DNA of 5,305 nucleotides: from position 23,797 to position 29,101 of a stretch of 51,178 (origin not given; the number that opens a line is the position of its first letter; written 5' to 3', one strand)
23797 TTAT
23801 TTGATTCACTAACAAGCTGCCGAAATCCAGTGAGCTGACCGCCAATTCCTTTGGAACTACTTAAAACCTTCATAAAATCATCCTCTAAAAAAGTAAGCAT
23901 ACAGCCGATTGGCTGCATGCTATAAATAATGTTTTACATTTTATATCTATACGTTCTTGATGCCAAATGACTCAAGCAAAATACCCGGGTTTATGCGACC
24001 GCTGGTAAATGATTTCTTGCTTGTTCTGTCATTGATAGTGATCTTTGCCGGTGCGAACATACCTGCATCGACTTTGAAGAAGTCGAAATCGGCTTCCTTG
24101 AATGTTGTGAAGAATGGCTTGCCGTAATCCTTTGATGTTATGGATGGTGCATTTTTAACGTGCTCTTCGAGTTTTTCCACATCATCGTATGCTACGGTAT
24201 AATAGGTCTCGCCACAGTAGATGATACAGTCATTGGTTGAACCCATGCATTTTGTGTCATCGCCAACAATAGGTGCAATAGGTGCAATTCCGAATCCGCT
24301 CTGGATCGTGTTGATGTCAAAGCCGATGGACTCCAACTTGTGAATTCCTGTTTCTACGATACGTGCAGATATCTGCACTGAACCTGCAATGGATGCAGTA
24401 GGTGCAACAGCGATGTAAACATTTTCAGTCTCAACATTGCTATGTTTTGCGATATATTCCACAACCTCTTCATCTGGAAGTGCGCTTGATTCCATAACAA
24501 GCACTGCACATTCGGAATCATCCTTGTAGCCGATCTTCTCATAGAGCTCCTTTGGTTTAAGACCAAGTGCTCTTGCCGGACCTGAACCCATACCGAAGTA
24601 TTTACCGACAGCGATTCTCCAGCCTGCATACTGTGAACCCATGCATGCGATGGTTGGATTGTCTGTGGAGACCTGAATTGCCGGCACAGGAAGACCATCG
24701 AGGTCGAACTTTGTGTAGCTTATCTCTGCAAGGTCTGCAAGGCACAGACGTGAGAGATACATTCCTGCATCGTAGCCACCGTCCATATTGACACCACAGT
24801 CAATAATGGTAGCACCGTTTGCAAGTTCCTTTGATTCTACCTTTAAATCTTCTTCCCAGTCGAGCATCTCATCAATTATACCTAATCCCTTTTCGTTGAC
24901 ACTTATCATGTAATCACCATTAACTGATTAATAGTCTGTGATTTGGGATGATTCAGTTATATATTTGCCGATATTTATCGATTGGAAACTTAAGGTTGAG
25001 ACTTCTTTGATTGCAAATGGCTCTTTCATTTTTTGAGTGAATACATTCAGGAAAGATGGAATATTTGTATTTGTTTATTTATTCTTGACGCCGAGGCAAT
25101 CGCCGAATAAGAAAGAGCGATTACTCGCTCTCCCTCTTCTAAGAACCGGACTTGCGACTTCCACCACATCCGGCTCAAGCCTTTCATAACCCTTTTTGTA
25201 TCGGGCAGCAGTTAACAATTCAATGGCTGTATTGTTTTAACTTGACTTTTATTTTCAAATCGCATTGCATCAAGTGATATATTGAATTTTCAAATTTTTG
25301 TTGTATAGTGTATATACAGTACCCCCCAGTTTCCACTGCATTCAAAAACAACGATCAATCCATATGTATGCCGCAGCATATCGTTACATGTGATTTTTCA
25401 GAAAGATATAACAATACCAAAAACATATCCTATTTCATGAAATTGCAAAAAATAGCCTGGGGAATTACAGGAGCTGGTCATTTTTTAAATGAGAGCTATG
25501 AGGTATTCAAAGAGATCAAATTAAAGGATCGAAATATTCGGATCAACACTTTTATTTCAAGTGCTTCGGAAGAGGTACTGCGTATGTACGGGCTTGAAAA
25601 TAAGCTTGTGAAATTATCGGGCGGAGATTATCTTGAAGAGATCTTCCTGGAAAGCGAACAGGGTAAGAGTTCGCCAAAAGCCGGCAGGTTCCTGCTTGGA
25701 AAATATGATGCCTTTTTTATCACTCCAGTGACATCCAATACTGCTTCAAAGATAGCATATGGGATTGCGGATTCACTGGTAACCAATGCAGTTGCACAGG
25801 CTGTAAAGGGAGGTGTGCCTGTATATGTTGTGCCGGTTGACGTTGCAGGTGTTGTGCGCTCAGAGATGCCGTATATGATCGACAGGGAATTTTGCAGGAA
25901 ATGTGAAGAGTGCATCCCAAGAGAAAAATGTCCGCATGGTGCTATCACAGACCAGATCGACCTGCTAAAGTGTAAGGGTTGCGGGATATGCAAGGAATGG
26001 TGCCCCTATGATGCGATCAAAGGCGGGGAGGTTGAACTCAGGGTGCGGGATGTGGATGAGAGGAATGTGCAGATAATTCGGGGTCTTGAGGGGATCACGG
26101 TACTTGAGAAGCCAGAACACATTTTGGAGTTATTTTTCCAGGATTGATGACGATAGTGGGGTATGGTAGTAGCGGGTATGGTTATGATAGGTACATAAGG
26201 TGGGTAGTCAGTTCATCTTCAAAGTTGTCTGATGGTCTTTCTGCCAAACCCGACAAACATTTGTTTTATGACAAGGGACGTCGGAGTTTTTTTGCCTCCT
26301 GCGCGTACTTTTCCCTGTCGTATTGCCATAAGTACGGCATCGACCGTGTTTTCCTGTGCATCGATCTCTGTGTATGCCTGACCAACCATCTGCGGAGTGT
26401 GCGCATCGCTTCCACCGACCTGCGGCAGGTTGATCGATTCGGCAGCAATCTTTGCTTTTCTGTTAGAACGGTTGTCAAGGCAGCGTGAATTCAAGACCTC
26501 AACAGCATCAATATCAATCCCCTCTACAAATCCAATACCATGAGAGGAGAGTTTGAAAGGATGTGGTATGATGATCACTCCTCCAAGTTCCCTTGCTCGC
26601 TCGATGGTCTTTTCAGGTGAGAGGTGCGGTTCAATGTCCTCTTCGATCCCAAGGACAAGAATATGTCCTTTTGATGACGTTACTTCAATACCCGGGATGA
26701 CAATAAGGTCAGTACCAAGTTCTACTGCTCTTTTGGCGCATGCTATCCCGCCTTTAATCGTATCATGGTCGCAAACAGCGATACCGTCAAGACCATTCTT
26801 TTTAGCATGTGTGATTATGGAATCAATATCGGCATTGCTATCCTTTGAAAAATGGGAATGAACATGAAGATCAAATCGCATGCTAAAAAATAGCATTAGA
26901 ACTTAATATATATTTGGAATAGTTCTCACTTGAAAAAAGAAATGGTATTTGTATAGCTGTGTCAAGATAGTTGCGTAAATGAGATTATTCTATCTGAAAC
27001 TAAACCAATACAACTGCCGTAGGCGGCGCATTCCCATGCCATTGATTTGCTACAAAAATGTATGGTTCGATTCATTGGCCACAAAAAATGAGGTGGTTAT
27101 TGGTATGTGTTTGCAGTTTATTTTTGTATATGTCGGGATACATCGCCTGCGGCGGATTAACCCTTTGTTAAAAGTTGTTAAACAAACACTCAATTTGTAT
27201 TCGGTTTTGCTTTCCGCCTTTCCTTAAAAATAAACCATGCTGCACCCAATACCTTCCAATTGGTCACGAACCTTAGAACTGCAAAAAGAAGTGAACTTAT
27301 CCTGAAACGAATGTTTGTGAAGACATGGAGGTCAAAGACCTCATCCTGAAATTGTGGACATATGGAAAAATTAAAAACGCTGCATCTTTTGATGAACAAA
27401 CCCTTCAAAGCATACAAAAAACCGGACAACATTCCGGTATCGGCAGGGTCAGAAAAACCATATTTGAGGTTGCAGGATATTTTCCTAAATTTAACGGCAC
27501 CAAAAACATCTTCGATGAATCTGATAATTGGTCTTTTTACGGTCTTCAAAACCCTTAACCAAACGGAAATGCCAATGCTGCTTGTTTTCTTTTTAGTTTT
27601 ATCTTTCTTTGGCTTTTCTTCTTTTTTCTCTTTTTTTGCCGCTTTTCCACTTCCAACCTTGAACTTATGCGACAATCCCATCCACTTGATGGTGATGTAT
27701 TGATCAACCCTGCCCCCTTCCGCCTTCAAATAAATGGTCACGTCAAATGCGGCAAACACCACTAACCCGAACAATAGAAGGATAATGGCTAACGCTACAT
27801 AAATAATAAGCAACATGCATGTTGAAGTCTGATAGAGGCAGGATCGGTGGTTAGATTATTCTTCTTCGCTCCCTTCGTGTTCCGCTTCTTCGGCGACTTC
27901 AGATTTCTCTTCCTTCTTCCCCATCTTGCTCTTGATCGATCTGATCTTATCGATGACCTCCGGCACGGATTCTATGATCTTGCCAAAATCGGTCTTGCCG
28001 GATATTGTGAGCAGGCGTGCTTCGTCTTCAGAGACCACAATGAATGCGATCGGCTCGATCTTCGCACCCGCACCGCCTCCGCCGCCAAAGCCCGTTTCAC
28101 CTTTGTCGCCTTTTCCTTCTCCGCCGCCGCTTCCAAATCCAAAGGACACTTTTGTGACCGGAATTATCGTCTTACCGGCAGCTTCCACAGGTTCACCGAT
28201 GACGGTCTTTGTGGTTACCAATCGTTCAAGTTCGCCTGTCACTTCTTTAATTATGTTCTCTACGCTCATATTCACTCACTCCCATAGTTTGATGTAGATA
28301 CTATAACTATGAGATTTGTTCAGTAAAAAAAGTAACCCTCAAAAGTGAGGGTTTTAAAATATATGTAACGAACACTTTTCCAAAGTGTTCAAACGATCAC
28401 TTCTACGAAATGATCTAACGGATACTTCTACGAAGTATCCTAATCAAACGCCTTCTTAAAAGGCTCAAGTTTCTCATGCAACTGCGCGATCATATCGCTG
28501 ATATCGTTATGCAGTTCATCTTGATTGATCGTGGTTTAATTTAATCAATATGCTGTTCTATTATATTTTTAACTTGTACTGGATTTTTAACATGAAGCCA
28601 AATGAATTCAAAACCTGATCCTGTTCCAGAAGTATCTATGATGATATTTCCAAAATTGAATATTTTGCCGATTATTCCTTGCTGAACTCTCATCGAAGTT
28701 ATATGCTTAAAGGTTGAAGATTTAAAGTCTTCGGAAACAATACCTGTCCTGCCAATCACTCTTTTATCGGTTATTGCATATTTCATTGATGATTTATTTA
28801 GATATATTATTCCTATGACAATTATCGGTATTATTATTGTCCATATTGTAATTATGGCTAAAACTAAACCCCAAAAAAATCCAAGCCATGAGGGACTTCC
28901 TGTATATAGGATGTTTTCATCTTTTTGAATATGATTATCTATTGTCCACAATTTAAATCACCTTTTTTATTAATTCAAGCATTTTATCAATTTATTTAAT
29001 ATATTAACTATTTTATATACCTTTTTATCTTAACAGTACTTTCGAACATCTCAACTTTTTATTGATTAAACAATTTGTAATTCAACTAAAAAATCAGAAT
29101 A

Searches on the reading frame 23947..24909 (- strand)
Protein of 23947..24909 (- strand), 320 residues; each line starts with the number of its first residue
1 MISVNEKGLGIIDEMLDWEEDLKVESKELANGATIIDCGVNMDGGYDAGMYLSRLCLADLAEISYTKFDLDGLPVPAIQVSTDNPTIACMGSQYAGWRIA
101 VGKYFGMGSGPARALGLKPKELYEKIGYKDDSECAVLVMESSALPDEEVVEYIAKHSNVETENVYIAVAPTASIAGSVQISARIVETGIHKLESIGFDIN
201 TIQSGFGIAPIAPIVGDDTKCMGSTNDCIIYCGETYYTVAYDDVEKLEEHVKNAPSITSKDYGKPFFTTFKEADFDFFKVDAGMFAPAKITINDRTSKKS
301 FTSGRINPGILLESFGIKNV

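Call 12: search_protein_families(library=pfam, proteins=[window:23947-24909:-])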
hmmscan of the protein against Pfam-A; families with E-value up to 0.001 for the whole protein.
window:23947-24909:- (320 aa): 1 family
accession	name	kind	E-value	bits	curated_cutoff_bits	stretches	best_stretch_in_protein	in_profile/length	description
PF02289.21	MCH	-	1.6e-132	441.9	25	1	3-315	1-311/311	Cyclohydrolase (MCH)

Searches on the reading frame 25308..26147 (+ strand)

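Call 12: search_protein_families(library=pfam, proteins=[window:25308-26147:+])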
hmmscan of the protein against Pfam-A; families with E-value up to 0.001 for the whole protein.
window:25308-26147:+ (279 aa): 8 families
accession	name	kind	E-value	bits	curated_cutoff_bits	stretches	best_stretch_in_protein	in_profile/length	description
PF02441.25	Flavoprotein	-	1e-19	71.2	22.7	1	48-178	2-106/162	Flavoprotein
PF00037.32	Fer4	-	7.2e-07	29.2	21.1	1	216-238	2-24/24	4Fe-4S binding domain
PF13484.11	Fer4_16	-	1.7e-06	29.1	30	0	221-245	1-25/66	4Fe-4S double cluster binding domain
PF13187.11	Fer4_9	-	1.2e-05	25.7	27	0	221-247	1-27/52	4Fe-4S dicluster domain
PF12797.12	Fer4_2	-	3.4e-05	24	24.5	1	217-234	5-22/22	4Fe-4S binding domain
PF12838.12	Fer4_7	-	3.8e-05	24.5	27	0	221-242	1-22/52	4Fe-4S dicluster domain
PF12837.12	Fer4_6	-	0.00012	22.3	25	0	217-237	4-24/24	4Fe-4S binding domain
PF13237.11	Fer4_10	-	0.00061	20.1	25.5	0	216-248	3-37/53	4Fe-4S dicluster domain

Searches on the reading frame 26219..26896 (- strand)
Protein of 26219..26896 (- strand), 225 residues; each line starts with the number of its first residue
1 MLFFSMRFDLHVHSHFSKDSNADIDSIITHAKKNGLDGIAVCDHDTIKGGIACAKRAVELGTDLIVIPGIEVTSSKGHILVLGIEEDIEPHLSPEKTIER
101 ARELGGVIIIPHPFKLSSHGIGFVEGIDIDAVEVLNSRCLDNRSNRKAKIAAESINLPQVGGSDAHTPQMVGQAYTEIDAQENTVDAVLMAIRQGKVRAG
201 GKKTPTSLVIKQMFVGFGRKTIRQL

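Call 12: search_protein_families(library=pfam, proteins=[window:26219-26896:-])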
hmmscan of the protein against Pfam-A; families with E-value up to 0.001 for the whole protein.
window:26219-26896:- (225 aa): 2 families
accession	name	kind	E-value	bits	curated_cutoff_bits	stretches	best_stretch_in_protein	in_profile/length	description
PF13263.12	PHP_C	-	2.2e-20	72.4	21.3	1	143-197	2-56/56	PHP-associated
PF02811.25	PHP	-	3e-11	44.4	26.4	1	9-75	1-66/164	PHP domain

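Call 38: find_encoding_contigs(protein=window:26219-26896:-, flank=10000, max_places=10)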
Protein window:26219-26896:- (225 aa): no gene with exactly this product is on record in the collection.
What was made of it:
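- Tried and rejected: Exact-protein look-up of the PHP gene: not on record (call 38).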

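Call 39: find_homologous_proteins(query=window:26219-26896:-, max_evalue=1e-30)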
Query window:26219-26896:- (225 aa): 652 proteins with E <= 1e-30 among 1730 candidates; the best 120 are listed.
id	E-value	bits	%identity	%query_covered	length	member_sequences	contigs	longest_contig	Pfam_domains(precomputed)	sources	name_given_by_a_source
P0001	6.4e-141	485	99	100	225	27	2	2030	PF13263.13,PF02811.27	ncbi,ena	-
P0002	1.0e-132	458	92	100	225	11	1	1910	PF13263.13,PF02811.27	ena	-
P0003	4.0e-119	414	85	98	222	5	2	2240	PF13263.13,PF02811.27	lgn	-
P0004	1.1e-116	406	81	99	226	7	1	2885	PF13263.13,PF02811.27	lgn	-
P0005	5.6e-116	404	82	98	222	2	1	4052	PF13263.13,PF02811.27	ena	-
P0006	1.2e-115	403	83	98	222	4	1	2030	PF13263.13,PF02811.27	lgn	-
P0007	9.6e-115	400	82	98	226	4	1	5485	PF13263.13,PF02811.27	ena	-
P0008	1.7e-114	399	81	98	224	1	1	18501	PF13263.13,PF02811.27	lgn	-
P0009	1.9e-114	399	82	98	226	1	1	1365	PF13263.13,PF02811.27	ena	-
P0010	2.1e-114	399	82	98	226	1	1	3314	PF13263.13,PF02811.27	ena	-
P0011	4.4e-114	397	83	97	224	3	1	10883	PF13263.13,PF02811.27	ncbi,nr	ncbi:MAG: PHP domain-containing protein [Methanosarcinaceae archaeon]|nr:PHP domain-containing prote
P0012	8.8e-114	396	82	98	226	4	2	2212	PF13263.13,PF02811.27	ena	-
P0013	2.3e-112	392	80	97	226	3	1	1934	PF13263.13,PF02811.27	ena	-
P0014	2.6e-109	382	80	97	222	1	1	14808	PF13263.13,PF02811.27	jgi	-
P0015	1.9e-108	379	77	97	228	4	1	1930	PF13263.13,PF02811.27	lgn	-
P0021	9.2e-101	354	74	96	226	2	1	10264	PF13263.13,PF02811.27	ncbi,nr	ncbi:MAG: PHP domain-containing protein [Methanosarcinaceae archaeon]|nr:PHP domain-containing prote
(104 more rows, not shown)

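Call 40: find_encoding_contigs(protein=P0008, flank=10000, max_places=3)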
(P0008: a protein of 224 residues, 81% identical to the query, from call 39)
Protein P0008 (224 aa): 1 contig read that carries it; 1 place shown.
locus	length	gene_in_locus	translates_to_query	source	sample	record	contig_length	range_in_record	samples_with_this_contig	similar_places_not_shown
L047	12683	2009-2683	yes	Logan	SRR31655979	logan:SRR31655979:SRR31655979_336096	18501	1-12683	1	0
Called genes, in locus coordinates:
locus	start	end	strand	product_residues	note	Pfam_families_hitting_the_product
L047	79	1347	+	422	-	PF13167:GTP-bdg_N, PF03193:RsgA_GTPase (faint), PF16360:GTP-bdg_M, PF01926:MMR_HSR1, PF02421:FeoB_N (weak), PF00009:GTP_EFTU (weak), PF16897:MMR_HSR1_Xtn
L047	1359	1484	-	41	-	-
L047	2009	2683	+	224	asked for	PF02811:PHP, PF13263:PHP_C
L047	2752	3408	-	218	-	PF02441:Flavoprotein, PF13187:Fer4_9 (faint), PF12838:Fer4_7 (faint), PF13484:Fer4_16 (faint), PF00037:Fer4 (weak)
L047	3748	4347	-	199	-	PF04289:DUF447_N, PF20766:DUF447_C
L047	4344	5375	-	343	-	PF01874:CitG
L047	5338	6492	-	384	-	PF01207:Dus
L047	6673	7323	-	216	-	-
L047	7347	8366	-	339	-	PF01578:Cytochrom_C_asm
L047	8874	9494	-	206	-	PF01976:DUF116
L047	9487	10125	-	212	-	PF01976:DUF116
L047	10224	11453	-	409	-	PF13183:Fer4_8, PF13237:Fer4_10 (weak), PF13534:Fer4_17 (weak), PF02754:CCG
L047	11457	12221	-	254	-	-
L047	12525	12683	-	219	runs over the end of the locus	PF03460:NIR_SIR_ferr, PF01077:NIR_SIR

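Call 41: find_encoding_contigs(protein=P0011, flank=10000, max_places=3)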
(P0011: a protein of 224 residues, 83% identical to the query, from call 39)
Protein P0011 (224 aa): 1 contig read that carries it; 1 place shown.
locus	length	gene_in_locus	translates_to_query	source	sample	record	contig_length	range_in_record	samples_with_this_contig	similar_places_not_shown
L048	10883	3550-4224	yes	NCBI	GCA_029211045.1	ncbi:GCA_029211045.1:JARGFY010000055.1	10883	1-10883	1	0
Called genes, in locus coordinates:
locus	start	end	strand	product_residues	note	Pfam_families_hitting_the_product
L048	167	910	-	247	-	PF01884:PcrB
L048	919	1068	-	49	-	PF01020:Ribosomal_L40e (weak)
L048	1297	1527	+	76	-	-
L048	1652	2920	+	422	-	PF02421:FeoB_N (faint), PF13167:GTP-bdg_N, PF16360:GTP-bdg_M, PF03193:RsgA_GTPase (faint), PF01926:MMR_HSR1, PF00009:GTP_EFTU (weak), PF16897:MMR_HSR1_Xtn (weak), PF19275:HflX_C (weak)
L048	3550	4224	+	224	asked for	PF02811:PHP, PF13263:PHP_C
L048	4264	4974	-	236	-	PF02441:Flavoprotein, PF12838:Fer4_7 (faint), PF12797:Fer4_2 (faint), PF00037:Fer4 (weak)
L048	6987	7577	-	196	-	PF04289:DUF447_N, PF20766:DUF447_C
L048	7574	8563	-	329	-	PF01874:CitG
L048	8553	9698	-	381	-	PF01207:Dus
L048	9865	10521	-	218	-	-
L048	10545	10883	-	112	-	PF01578:Cytochrom_C_asm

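Call 42: find_encoding_contigs(protein=P0014, flank=10000, max_places=3)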
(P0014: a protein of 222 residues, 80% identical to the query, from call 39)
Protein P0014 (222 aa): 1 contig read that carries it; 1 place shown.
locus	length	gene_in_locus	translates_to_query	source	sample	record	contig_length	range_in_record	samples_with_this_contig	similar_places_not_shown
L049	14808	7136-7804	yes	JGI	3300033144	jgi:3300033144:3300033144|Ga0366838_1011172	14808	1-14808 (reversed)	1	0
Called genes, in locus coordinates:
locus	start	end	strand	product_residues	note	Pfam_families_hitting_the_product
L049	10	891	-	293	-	PF04986:Y2_Tnp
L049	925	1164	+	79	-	-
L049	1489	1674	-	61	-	-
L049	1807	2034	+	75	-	-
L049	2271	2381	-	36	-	-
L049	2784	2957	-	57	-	PF23477:zf_Tbcl_2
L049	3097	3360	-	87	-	-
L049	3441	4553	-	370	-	PF26514:DUF8173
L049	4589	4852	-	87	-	-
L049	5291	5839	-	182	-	PF01947:Rv2949c-like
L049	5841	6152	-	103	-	PF18446:DUF5611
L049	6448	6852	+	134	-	PF01243:PNPOx_N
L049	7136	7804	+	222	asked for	PF02811:PHP, PF13263:PHP_C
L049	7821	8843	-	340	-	PF25216:Volactin, PF06723:MreB_Mbl (weak)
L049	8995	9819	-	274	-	PF23600:CdpA_N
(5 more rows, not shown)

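Call 43: find_encoding_contigs(protein=P0021, flank=10000, max_places=3)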
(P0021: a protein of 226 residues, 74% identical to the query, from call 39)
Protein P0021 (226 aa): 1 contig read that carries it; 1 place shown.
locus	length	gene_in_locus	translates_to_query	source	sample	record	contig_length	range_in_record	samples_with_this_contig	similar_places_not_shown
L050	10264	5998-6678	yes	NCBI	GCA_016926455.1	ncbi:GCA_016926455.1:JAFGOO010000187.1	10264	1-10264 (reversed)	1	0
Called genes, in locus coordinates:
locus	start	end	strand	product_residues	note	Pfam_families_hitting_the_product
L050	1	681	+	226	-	PF00588:SpoU_methylase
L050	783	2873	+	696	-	PF14551:MCM_N, PF26066:MCM9_N (weak), PF17207:MCM_OB, PF00493:MCM, PF01078:Mg_chelatase (faint), PF07728:AAA_5 (faint), PF17855:MCM_lid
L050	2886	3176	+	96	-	PF04242:DUF424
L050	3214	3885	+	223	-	-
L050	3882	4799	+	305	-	PF23435:DUF7121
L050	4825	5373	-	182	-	PF07752:S-layer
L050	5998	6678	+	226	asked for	PF02811:PHP, PF13263:PHP_C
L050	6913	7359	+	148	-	PF19101:DUF5788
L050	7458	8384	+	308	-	PF02729:OTCace_N, PF00185:OTCace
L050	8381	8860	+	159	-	PF01948:PyrI, PF02748:PyrI_C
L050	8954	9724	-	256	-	PF07786:HGSNAT_cat, PF01757:Acyl_transf_3 (weak)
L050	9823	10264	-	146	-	PF01385:OrfB_IS605, PF07282:Cas12f1-like_TNB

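Call 48: find_encoding_contigs(protein=P0002, flank=10000, max_places=4)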
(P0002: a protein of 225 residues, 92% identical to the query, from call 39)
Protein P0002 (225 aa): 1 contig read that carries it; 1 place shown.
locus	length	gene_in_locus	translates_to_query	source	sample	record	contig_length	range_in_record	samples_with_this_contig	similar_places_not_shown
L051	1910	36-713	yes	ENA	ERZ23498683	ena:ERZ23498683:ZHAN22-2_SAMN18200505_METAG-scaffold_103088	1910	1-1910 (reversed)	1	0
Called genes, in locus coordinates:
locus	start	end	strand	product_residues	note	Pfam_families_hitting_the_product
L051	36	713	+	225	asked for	PF02811:PHP, PF13263:PHP_C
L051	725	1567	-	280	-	PF02441:Flavoprotein, PF12838:Fer4_7 (faint), PF00037:Fer4 (faint), PF13484:Fer4_16 (faint)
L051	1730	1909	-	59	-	?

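Call 49: find_encoding_contigs(protein=P0001, flank=10000, max_places=4)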
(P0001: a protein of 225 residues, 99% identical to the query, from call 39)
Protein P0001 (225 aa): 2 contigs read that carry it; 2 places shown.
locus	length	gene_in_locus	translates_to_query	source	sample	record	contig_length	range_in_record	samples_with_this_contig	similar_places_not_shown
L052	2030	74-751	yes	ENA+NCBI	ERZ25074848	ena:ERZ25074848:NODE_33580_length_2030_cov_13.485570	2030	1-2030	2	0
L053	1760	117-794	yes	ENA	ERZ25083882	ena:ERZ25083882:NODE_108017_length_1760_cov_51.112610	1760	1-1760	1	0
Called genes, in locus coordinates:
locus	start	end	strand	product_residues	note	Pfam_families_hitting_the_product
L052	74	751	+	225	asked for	PF02811:PHP, PF13263:PHP_C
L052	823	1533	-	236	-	PF02441:Flavoprotein, PF12838:Fer4_7 (faint), PF13187:Fer4_9 (faint), PF00037:Fer4 (faint), PF13484:Fer4_16 (faint)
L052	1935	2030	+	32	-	?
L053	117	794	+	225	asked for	PF02811:PHP, PF13263:PHP_C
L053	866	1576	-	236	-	PF02441:Flavoprotein, PF12838:Fer4_7 (faint), PF13187:Fer4_9 (faint), PF00037:Fer4 (faint), PF13484:Fer4_16 (faint)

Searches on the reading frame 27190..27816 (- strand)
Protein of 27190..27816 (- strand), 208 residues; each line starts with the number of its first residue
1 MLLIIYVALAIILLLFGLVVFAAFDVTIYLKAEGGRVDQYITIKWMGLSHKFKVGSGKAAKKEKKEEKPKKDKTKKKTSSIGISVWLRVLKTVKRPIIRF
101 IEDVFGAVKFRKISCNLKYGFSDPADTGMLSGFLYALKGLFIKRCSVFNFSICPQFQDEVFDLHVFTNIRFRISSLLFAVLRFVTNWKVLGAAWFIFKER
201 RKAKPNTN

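Call 12: search_protein_families(library=pfam, proteins=[window:27190-27816:-])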
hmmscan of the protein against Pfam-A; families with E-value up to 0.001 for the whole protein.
window:27190-27816:- (208 aa): 1 family
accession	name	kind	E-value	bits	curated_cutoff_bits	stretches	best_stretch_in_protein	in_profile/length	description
PF11167.13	DUF2953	-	1.5e-13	51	22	1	117-162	1-52/53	Protein of unknown function (DUF2953)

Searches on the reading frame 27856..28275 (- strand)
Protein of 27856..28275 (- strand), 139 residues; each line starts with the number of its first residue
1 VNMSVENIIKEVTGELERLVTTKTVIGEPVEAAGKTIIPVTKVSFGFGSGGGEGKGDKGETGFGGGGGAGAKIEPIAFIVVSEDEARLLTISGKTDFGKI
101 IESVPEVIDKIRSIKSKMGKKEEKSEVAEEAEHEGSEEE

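Call 12: search_protein_families(library=pfam, proteins=[window:27856-28275:-])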
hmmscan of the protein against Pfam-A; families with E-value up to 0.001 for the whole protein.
window:27856-28275:- (139 aa): 1 family
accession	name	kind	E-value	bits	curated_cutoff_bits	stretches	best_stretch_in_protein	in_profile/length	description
PF09579.15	Spore_YtfJ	-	5.7e-27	94.3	25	1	33-109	4-81/81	Sporulation protein YtfJ (Spore_YtfJ)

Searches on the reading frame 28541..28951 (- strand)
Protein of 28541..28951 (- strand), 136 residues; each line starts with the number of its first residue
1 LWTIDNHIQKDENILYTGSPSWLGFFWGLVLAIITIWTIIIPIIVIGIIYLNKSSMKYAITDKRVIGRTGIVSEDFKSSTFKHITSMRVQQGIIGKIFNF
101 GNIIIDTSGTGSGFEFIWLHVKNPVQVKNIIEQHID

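Call 12: search_protein_families(library=pfam, proteins=[window:28541-28951:-])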
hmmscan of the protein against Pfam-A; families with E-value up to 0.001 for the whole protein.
window:28541-28951:- (136 aa): 1 family
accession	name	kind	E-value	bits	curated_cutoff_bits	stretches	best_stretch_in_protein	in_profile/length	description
PF03703.20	bPH_2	-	1.7e-13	51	22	1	56-131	4-78/78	Bacterial PH domain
